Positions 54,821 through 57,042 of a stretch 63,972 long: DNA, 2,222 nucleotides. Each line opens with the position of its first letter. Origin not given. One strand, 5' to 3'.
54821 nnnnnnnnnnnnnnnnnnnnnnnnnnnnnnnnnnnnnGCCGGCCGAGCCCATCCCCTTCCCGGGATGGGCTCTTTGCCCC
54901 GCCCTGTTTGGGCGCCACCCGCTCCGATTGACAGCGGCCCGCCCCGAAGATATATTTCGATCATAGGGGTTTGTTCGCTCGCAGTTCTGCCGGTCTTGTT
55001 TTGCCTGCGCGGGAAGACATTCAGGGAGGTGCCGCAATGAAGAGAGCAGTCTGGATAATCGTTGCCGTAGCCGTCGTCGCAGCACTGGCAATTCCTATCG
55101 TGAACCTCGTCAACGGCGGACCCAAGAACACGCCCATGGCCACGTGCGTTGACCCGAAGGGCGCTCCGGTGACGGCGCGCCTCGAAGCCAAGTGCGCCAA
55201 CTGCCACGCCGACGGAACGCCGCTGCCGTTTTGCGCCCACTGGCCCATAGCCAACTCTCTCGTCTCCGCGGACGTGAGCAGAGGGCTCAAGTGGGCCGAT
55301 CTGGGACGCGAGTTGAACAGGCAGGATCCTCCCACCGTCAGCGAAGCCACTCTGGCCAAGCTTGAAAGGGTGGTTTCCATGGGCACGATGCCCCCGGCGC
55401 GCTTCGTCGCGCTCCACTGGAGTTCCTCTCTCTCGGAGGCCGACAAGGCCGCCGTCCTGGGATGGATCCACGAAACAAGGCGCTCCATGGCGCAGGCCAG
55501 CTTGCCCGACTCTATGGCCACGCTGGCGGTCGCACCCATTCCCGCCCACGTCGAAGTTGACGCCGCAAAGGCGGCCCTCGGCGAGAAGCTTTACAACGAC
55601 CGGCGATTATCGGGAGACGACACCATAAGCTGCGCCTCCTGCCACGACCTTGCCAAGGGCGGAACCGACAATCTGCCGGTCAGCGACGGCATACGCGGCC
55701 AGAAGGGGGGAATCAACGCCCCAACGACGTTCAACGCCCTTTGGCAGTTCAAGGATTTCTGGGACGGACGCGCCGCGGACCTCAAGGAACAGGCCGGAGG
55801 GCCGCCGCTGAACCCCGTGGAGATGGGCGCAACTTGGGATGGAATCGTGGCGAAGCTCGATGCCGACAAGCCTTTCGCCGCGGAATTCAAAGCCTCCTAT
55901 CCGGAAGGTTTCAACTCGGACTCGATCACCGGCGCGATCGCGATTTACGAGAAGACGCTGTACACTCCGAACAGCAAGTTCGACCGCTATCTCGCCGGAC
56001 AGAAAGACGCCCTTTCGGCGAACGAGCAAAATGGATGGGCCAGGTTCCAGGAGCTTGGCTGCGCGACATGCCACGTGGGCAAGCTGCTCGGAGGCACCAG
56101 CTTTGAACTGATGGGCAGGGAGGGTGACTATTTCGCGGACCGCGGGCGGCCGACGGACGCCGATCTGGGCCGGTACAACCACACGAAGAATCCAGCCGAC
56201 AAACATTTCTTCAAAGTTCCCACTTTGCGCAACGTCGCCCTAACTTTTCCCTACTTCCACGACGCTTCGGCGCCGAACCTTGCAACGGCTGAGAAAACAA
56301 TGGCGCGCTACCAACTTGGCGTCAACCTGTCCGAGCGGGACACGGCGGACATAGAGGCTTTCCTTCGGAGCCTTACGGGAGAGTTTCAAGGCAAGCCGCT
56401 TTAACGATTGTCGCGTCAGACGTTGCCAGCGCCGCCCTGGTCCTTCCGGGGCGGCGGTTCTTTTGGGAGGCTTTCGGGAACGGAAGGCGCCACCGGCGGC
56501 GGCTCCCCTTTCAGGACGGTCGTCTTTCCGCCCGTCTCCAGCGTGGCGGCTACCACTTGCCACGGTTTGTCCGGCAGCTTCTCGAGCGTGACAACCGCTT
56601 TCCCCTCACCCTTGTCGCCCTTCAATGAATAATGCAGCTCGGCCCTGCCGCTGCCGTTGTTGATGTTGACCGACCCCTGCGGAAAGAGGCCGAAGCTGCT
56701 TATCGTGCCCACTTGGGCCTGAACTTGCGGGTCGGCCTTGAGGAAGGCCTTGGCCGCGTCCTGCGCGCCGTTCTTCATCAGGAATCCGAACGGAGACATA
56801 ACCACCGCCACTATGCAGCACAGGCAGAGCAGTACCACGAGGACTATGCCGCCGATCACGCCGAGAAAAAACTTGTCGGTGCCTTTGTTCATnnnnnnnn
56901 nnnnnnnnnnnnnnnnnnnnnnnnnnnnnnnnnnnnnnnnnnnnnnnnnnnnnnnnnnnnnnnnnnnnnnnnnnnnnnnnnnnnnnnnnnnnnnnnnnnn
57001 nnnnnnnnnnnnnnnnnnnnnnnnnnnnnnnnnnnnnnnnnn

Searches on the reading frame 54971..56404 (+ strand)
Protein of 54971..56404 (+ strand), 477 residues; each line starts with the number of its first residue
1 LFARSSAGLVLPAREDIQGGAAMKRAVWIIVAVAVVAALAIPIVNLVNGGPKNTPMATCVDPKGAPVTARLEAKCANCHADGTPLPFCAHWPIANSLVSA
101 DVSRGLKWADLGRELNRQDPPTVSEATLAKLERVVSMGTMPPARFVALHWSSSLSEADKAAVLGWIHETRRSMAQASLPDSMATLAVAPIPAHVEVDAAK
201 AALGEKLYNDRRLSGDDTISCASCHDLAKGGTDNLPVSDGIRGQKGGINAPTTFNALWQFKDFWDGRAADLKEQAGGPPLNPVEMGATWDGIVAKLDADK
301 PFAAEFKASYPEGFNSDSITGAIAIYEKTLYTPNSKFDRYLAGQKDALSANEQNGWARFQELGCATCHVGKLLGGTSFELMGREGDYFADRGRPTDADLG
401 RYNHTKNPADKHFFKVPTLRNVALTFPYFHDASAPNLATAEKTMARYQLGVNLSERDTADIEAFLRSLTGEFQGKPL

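Call 8: search_protein_families(library=pfam, proteins=[window:54971-56404:+], max_evalue=0.01)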
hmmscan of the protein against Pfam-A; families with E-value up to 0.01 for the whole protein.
window:54971-56404:+ (477 aa): 5 families
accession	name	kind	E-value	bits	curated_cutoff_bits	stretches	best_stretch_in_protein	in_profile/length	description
PF03150.19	CCP_MauG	-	7.8e-56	189.3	25.6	1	199-345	2-148/149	Di-haem cytochrome c peroxidase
PF14376.11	Haem_bd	-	5.6e-22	78.6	27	1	60-167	27-132/133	Haem-binding domain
PF00034.26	Cytochrom_C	-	3.1e-07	32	21.3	0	355-468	4-89/90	Cytochrome c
PF13442.11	Cytochrome_CBB3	-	1.1e-05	26.2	27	0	351-376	2-23/68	Cytochrome C oxidase, cbb3-type, subunit III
PF09086.16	DUF1924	-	0.00047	20.9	22.5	0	198-226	5-34/96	Domain of unknown function (DUF1924)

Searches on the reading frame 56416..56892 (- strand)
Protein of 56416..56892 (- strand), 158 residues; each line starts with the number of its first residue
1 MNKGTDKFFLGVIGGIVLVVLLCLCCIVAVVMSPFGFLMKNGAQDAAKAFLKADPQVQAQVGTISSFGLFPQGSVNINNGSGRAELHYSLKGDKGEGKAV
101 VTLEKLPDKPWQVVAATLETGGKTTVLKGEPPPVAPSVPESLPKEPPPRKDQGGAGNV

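Call 50: find_encoding_contigs(protein=window:56416-56892:-, flank=10000, max_places=10)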
Protein window:56416-56892:- (158 aa): 1 contig read that carries it; 1 place shown.
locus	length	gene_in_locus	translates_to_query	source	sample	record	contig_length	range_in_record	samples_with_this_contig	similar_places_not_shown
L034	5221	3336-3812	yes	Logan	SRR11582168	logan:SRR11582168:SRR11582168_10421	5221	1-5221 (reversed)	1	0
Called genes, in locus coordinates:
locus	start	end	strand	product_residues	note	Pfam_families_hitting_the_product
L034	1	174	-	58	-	?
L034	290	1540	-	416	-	PF13167:GTP-bdg_N, PF16360:GTP-bdg_M, PF01926:MMR_HSR1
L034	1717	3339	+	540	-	PF04187:Cofac_haem_bdg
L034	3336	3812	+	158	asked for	PF08695:Coa1 (weak)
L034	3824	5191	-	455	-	PF14376:Haem_bd, PF00034:Cytochrom_C (faint), PF03150:CCP_MauG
